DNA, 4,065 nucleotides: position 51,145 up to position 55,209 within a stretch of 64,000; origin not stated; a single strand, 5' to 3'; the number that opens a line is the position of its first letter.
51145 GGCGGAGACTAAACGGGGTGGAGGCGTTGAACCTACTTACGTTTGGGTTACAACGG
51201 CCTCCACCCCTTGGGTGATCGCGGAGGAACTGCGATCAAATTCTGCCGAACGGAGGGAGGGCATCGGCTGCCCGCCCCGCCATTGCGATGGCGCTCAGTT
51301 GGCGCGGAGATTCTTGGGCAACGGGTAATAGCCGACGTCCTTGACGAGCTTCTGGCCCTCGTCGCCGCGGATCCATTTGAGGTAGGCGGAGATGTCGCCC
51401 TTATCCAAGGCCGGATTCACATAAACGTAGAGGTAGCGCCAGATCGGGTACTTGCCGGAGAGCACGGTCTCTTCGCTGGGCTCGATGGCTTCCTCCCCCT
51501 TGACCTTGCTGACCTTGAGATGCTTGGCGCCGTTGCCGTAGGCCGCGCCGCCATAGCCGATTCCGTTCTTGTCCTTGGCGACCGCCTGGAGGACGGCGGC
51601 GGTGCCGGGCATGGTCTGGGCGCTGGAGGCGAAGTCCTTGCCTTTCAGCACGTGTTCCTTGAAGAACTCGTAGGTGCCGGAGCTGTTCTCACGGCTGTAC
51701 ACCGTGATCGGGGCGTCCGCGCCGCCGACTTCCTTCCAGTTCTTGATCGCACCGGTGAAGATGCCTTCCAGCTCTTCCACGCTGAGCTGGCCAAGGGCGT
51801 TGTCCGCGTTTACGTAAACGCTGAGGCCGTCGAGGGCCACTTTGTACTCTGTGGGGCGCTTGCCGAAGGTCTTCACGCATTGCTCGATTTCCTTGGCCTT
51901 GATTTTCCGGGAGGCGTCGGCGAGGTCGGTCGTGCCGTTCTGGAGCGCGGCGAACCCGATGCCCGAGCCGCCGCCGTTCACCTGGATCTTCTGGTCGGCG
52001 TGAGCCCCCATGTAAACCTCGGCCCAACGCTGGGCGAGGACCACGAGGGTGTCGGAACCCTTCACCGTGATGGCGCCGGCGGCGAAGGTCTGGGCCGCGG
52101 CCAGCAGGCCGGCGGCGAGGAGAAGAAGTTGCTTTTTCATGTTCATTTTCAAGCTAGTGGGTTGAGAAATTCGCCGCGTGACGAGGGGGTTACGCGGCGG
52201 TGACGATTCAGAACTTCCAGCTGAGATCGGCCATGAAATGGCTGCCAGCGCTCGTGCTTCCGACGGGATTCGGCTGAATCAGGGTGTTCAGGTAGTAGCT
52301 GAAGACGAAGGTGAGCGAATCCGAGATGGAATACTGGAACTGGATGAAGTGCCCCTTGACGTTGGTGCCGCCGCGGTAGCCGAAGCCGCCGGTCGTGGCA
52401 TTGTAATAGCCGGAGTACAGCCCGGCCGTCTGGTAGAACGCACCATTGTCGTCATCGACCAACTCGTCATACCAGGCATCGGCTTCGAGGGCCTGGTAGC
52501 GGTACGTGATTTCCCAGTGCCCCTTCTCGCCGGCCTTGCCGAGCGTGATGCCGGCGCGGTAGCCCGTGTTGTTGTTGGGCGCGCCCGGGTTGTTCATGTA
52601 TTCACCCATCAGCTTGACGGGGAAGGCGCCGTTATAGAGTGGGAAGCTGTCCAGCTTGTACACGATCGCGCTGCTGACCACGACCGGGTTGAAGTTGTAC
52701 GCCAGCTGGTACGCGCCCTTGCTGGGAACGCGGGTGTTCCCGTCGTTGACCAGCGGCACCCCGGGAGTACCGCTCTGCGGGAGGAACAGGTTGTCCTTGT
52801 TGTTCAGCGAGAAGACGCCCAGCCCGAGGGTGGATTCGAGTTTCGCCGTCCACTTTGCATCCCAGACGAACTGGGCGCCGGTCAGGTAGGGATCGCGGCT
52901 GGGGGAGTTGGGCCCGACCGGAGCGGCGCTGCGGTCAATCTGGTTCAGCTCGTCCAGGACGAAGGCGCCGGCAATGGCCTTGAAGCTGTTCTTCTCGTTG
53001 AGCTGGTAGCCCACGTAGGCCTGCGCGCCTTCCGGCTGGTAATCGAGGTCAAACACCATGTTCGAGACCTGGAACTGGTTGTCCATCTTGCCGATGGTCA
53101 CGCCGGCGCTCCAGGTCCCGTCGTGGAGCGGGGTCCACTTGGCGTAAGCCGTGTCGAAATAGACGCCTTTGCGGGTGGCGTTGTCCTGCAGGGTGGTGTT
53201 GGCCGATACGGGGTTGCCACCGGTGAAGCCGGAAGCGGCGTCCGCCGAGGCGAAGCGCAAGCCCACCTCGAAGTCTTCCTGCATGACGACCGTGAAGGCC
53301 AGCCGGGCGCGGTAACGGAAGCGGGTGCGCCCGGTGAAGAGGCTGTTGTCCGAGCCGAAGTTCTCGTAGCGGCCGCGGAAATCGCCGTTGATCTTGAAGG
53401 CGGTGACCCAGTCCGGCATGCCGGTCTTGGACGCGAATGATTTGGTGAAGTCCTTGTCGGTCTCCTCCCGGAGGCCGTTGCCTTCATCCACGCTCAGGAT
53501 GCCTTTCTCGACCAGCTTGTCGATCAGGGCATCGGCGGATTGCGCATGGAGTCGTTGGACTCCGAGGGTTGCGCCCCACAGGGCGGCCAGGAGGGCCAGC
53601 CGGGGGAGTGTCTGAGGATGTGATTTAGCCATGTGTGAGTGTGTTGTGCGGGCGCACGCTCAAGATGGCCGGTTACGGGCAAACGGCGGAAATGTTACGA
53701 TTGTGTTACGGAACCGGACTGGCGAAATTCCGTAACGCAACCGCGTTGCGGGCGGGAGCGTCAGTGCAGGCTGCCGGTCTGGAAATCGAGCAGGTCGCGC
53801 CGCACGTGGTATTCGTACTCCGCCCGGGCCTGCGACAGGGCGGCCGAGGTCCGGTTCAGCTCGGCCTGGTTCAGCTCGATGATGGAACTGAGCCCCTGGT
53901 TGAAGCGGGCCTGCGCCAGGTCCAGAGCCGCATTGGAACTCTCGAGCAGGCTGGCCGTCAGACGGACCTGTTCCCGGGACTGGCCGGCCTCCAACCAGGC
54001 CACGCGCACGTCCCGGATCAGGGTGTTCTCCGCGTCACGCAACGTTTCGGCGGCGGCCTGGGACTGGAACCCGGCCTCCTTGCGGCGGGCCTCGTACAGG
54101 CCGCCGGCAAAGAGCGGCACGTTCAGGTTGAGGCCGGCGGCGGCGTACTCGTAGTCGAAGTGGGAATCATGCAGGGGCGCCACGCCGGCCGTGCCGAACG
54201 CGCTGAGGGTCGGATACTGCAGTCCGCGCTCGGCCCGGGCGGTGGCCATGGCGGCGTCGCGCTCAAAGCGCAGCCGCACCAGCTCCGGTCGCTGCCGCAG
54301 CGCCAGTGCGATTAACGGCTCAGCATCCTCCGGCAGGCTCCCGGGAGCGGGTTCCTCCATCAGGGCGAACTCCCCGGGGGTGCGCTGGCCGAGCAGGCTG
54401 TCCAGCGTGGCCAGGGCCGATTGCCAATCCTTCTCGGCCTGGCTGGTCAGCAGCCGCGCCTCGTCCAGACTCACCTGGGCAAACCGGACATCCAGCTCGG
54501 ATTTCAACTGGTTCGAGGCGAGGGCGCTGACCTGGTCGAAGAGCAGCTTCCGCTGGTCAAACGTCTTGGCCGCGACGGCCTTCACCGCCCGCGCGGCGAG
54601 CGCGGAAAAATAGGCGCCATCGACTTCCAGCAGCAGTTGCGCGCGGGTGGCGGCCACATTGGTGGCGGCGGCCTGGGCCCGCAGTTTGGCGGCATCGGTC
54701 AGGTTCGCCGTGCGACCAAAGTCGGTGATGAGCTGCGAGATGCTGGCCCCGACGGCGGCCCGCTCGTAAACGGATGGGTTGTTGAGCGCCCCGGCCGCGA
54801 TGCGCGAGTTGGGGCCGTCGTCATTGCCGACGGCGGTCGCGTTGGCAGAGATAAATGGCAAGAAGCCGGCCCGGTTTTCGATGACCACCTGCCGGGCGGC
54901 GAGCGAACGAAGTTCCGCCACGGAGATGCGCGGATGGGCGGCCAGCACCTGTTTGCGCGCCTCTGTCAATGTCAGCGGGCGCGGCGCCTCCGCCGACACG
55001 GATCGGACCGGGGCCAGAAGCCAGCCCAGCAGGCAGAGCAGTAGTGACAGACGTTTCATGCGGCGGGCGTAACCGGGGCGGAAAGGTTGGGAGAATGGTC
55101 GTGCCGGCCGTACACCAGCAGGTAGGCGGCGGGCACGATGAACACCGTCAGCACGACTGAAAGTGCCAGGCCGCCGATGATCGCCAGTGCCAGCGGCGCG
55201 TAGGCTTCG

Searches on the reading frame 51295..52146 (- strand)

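Call 51: search_protein_families(library=pfam, proteins=[window:51295-52146:-], max_evalue=0.001)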
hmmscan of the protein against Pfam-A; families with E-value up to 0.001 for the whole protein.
window:51295-52146:- (283 aa): 3 families
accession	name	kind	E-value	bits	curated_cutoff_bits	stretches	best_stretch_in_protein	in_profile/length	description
PF12849.12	PBP_like_2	-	3.6e-43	148.7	27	1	17-261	3-265/267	PBP superfamily domain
PF12727.12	PBP_like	-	9e-12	45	27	1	45-207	4-158/193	PBP superfamily domain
PF13531.11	SBP_bac_11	-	0.00018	21.8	25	1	39-273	14-226/227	Bacterial extracellular solute-binding protein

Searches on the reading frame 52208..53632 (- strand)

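Call 51: search_protein_families(library=pfam, proteins=[window:52208-53632:-], max_evalue=0.001)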
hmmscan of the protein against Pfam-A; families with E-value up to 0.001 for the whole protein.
window:52208-53632:- (474 aa): 1 family
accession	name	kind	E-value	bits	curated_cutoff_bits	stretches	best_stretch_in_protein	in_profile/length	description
PF16930.11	Porin_5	-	5.2e-27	95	22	1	101-278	158-327/535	Putative porin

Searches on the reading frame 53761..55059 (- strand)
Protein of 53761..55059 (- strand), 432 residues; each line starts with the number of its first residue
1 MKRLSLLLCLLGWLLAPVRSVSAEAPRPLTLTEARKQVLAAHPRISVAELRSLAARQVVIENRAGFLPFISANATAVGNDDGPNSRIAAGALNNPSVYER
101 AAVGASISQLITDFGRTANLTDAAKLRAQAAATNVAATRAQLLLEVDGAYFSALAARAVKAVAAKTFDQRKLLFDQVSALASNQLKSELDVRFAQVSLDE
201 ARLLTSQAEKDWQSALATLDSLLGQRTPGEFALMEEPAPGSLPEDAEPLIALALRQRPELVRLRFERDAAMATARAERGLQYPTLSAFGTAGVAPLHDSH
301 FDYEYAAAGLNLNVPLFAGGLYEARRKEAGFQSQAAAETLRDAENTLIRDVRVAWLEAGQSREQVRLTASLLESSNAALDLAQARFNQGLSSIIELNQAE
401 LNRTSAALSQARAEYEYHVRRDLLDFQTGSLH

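Call 51: search_protein_families(library=pfam, proteins=[window:53761-55059:-], max_evalue=0.001)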
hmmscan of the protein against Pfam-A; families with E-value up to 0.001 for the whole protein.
window:53761-55059:- (432 aa): 1 family
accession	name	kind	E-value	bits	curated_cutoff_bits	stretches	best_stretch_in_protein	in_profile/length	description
PF02321.23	OEP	-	2.7e-50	171.2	22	2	248-421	3-179/187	Outer membrane efflux protein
